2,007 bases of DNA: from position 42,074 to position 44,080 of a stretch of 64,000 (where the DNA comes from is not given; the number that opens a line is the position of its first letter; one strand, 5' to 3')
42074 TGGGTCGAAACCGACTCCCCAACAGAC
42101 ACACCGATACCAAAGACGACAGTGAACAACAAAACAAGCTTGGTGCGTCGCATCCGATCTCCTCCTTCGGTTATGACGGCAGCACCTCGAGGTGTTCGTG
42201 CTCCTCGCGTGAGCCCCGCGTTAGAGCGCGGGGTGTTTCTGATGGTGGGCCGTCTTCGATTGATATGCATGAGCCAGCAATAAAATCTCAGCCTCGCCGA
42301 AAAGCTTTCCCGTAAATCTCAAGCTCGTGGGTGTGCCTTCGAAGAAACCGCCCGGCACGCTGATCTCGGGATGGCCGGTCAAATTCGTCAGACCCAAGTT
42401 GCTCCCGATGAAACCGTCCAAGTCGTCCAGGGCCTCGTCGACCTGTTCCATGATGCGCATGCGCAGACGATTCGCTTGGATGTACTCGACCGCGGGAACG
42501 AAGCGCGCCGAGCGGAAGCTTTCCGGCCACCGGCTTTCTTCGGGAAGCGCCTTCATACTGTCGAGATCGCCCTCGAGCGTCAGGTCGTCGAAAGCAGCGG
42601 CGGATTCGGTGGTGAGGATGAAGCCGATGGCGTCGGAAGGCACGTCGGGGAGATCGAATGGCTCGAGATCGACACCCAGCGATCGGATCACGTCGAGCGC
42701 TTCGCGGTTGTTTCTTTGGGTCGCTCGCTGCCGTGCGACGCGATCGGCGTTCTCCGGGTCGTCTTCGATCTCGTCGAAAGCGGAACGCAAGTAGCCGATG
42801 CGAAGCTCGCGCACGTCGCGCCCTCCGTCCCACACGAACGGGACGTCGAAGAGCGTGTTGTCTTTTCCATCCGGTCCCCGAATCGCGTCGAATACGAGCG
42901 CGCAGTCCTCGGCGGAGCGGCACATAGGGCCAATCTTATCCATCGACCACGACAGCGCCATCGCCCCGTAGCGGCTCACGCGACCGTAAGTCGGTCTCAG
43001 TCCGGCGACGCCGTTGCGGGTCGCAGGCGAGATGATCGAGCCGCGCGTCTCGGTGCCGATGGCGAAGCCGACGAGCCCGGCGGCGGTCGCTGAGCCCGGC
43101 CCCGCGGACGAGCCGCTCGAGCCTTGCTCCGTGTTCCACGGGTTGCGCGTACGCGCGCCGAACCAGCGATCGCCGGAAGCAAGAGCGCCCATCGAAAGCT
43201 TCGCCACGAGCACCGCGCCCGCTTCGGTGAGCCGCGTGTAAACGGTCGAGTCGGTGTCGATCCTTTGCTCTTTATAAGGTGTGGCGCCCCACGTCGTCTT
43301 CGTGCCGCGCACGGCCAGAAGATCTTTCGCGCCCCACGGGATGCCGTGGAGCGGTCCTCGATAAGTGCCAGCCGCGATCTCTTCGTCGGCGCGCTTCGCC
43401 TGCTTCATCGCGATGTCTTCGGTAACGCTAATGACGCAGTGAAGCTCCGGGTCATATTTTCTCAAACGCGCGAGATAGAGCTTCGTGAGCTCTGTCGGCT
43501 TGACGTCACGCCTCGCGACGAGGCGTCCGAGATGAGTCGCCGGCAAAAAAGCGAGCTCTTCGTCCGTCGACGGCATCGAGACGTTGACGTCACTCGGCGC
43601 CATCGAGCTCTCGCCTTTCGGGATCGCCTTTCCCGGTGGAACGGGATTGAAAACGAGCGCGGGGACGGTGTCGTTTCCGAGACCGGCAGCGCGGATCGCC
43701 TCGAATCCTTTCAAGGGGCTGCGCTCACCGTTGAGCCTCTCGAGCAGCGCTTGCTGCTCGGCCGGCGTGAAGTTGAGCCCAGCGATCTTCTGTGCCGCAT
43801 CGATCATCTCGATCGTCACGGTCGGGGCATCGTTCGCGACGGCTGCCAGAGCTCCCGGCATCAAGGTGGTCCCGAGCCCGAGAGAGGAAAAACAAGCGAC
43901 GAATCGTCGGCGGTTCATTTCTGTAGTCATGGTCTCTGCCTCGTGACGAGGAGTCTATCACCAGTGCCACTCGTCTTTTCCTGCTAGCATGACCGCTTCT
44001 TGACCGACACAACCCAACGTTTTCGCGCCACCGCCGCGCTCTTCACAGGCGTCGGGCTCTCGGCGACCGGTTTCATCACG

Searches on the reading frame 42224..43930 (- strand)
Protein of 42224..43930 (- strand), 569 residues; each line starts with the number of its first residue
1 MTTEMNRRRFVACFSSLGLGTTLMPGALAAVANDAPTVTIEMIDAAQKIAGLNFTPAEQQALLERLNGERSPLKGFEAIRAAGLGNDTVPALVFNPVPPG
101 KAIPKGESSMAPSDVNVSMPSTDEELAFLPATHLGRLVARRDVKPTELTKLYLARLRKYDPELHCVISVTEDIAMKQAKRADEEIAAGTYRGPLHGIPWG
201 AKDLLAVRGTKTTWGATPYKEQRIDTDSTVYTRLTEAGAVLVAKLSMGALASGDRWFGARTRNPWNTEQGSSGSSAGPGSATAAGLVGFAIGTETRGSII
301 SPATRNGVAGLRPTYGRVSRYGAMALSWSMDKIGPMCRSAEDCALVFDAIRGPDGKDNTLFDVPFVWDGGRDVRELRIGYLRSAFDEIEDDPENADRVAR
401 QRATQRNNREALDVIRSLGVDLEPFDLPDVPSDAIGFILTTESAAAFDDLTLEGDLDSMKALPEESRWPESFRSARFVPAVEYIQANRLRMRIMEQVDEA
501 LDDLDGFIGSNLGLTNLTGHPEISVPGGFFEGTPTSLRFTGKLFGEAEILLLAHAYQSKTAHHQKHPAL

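Call 48: search_protein_families(library=pfam, proteins=[window:42224-43930:-], max_evalue=0.00001)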
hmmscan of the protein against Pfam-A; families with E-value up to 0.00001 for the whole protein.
window:42224-43930:- (569 aa): 1 family
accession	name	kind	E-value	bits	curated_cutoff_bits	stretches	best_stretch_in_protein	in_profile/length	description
PF01425.27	Amidase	-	2.3e-69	235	27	1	147-505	1-370/445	Amidase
